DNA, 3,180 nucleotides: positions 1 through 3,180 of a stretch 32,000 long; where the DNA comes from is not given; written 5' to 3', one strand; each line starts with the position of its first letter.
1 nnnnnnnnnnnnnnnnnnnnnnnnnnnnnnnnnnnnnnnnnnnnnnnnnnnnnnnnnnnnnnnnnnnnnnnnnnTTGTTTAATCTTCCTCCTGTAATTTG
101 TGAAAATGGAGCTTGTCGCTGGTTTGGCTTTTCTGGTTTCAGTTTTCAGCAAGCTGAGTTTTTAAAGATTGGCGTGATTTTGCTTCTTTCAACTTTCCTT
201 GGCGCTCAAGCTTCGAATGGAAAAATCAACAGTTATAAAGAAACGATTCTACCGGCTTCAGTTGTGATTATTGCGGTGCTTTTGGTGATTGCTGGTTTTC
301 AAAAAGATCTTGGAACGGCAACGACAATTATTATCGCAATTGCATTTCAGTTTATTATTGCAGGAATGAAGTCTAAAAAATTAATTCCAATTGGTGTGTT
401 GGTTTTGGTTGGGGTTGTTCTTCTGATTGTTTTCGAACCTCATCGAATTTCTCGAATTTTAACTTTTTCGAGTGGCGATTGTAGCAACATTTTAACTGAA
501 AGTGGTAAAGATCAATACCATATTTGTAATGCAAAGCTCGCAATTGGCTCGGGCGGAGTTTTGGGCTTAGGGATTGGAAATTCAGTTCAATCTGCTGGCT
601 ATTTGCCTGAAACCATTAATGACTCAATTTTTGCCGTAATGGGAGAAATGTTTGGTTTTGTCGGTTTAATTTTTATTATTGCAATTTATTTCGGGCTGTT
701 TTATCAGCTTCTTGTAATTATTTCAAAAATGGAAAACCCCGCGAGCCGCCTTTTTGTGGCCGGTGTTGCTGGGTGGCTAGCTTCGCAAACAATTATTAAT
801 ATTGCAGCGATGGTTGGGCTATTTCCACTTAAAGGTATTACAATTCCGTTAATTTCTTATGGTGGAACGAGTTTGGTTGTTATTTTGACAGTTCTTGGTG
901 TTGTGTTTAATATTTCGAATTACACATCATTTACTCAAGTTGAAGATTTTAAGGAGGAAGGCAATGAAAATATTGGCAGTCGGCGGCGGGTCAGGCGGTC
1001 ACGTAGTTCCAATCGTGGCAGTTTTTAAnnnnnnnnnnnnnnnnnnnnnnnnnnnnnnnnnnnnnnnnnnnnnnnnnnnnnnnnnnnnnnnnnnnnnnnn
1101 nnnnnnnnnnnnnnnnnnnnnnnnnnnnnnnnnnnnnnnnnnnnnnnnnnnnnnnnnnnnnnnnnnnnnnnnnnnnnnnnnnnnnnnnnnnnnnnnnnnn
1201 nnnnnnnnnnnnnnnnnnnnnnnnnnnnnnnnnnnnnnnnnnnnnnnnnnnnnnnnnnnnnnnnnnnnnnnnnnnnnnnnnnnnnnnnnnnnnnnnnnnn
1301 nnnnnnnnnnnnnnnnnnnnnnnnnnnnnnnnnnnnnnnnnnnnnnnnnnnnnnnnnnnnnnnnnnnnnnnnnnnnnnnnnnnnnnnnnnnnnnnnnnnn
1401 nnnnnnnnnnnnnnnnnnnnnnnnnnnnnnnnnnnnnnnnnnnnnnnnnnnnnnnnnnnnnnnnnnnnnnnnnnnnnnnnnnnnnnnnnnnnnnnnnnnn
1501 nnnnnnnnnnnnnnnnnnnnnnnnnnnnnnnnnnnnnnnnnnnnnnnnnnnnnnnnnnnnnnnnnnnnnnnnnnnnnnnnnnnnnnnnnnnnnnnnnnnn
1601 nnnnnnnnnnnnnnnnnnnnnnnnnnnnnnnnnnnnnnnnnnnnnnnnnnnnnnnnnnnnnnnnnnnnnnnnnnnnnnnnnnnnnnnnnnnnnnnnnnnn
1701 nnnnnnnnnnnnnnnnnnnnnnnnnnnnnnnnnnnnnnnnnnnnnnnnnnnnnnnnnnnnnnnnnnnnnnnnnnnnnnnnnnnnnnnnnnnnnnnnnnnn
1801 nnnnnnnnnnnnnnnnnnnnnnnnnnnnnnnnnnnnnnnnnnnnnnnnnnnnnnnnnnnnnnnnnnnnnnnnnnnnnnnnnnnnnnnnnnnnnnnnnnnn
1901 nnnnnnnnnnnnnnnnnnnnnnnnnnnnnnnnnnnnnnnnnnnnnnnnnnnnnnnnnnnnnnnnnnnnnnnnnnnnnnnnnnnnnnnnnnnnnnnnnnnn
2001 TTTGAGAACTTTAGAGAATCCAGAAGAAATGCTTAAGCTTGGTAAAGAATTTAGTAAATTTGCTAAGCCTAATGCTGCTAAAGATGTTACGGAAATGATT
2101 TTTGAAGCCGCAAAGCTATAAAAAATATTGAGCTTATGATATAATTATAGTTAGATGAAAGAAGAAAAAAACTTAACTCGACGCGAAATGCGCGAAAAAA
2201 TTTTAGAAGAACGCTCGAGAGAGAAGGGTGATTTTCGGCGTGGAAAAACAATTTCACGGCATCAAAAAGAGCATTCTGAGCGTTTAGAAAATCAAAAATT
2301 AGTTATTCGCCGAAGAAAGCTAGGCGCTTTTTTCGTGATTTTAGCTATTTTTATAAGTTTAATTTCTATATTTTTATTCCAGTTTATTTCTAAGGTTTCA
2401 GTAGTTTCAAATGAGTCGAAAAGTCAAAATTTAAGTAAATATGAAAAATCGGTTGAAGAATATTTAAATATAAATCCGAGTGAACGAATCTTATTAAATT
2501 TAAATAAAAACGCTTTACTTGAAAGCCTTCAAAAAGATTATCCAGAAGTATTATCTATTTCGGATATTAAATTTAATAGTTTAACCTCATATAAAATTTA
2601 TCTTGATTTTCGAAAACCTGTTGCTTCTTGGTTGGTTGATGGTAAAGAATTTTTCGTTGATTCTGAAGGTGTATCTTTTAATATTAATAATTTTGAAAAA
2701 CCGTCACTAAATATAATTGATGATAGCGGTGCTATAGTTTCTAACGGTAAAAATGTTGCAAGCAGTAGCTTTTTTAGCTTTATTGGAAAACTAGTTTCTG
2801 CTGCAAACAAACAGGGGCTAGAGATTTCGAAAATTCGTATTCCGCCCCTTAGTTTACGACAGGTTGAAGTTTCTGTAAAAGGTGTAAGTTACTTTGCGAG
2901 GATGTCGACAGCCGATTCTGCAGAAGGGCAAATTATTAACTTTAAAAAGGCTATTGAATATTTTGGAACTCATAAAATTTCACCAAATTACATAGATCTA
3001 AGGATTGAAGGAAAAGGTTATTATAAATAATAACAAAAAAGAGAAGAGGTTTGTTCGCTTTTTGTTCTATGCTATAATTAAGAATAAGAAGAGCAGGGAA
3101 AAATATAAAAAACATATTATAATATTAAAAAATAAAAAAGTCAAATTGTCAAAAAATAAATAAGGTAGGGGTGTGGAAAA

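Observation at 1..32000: Roughly ten-fold excess of the palindrome TTCGAA (usually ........) in every frame and in spacers, with holes over the pilin loci and the AT-rich island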

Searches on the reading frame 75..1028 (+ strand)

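Call 5: search_protein_families(library=pfam, proteins=[window:75-1028:+])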
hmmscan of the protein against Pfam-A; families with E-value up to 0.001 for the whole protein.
window:75-1028:+ (317 aa): 1 family
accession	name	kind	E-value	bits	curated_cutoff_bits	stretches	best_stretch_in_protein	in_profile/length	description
PF01098.24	FTSW_RODA_SPOVE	-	3.7e-68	230.6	26.4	1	10-284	88-354/356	Cell cycle protein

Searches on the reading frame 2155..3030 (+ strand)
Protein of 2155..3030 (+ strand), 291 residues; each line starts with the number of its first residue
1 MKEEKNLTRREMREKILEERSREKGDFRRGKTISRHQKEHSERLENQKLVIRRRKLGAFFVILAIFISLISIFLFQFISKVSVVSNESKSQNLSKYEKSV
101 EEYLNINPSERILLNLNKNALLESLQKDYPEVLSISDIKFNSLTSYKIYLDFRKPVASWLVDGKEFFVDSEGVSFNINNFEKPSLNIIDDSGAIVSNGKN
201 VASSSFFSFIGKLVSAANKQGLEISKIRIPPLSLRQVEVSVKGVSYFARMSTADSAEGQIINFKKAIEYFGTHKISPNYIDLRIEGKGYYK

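Call 5: search_protein_families(library=pfam, proteins=[window:2155-3030:+])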
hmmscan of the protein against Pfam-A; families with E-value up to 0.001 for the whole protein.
window:2155-3030:+ (291 aa): 0 families

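Call 37: find_encoding_contigs(protein=window:2155-3030:+, flank=10000, max_places=4)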
Protein window:2155-3030:+ (291 aa): 17 contigs read that carry it; 4 places shown.
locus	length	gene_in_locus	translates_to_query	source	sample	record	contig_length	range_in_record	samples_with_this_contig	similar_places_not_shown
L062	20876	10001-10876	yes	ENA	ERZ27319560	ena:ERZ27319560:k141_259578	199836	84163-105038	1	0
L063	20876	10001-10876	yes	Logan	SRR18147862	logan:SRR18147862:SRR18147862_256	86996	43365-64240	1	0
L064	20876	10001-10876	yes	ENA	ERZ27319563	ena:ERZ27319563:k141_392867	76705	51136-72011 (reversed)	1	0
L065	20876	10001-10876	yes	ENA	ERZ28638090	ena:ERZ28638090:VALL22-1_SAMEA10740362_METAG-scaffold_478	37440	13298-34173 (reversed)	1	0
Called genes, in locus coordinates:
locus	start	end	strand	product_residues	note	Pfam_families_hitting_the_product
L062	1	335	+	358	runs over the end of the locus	PF16162:KwaB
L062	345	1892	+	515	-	PF01443:Viral_helicase1 (faint), PF05970:PIF1, PF13245:AAA_19, PF13401:AAA_22 (weak), PF13604:AAA_30, PF21530:Pif1_2B_dom (faint)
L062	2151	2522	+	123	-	-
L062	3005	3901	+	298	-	PF01795:Methyltransf_5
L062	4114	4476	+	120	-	-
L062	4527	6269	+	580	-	PF03717:PBP_dimer, PF21922:PBP_dimer_2, PF00905:Transpeptidase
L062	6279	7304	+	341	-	PF00953:Glycos_transf_4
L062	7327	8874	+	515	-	PF01098:FTSW_RODA_SPOVE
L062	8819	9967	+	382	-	PF03033:Glyco_transf_28, PF04101:Glyco_tran_28_C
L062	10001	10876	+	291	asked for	-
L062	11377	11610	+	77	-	-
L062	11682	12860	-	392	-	PF11258:DUF3048, PF17479:DUF3048_C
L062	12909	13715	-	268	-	-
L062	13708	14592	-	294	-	PF03372:Exo_endo_phos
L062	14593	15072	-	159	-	PF01668:SmpB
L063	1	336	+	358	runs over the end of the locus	PF16162:KwaB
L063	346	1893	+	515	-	PF01443:Viral_helicase1 (faint), PF05970:PIF1, PF13245:AAA_19, PF13401:AAA_22 (weak), PF13604:AAA_30, PF21530:Pif1_2B_dom (faint)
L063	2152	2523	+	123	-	-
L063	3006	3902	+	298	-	PF01795:Methyltransf_5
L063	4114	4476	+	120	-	-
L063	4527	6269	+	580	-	PF03717:PBP_dimer, PF21922:PBP_dimer_2, PF00905:Transpeptidase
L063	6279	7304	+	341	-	PF00953:Glycos_transf_4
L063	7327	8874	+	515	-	PF01098:FTSW_RODA_SPOVE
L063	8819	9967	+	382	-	PF03033:Glyco_transf_28, PF04101:Glyco_tran_28_C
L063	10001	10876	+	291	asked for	-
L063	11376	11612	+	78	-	-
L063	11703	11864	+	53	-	-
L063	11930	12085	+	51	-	-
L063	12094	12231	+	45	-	-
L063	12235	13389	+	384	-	-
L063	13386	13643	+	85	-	-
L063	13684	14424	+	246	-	-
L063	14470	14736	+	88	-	-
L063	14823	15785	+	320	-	PF23343:REP_ORF2-G2P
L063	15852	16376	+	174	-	PF10881:DUF2726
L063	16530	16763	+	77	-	-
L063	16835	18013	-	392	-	PF11258:DUF3048, PF17479:DUF3048_C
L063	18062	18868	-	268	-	-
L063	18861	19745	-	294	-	PF03372:Exo_endo_phos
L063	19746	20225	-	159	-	PF01668:SmpB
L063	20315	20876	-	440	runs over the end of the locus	PF00512:HisKA (weak), PF02518:HATPase_c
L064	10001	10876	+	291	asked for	-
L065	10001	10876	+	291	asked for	-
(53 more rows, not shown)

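Call 40: find_related_loci(query=L063:14823-15785:+, collection=viral_contigs, flank=6000)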
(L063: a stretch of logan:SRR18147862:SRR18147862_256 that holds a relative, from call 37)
Query L063:14823-15785:+ (320 aa) in viral_contigs; peptide patterns used: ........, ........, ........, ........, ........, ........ (x = any residue, [..] = any of these).
9 stretches matched a pattern; 8 encode a relative of the query (tblastn E <= 1e-3); 8 distinct loci.
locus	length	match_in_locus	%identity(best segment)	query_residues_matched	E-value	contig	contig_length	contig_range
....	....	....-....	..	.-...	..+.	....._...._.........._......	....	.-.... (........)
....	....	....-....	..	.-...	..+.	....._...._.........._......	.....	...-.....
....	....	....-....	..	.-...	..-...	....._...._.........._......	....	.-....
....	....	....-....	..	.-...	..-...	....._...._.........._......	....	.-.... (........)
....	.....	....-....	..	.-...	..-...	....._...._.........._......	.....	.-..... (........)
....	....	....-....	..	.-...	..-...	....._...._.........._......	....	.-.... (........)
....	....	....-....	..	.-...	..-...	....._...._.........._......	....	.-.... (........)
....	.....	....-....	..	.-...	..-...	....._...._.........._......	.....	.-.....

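Call 54: search_protein_families(library=ncbifam, proteins=[window:2155-3030:+], max_evalue=0.01)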
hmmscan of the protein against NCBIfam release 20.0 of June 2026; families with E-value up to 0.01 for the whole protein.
window:2155-3030:+ (291 aa): 0 families
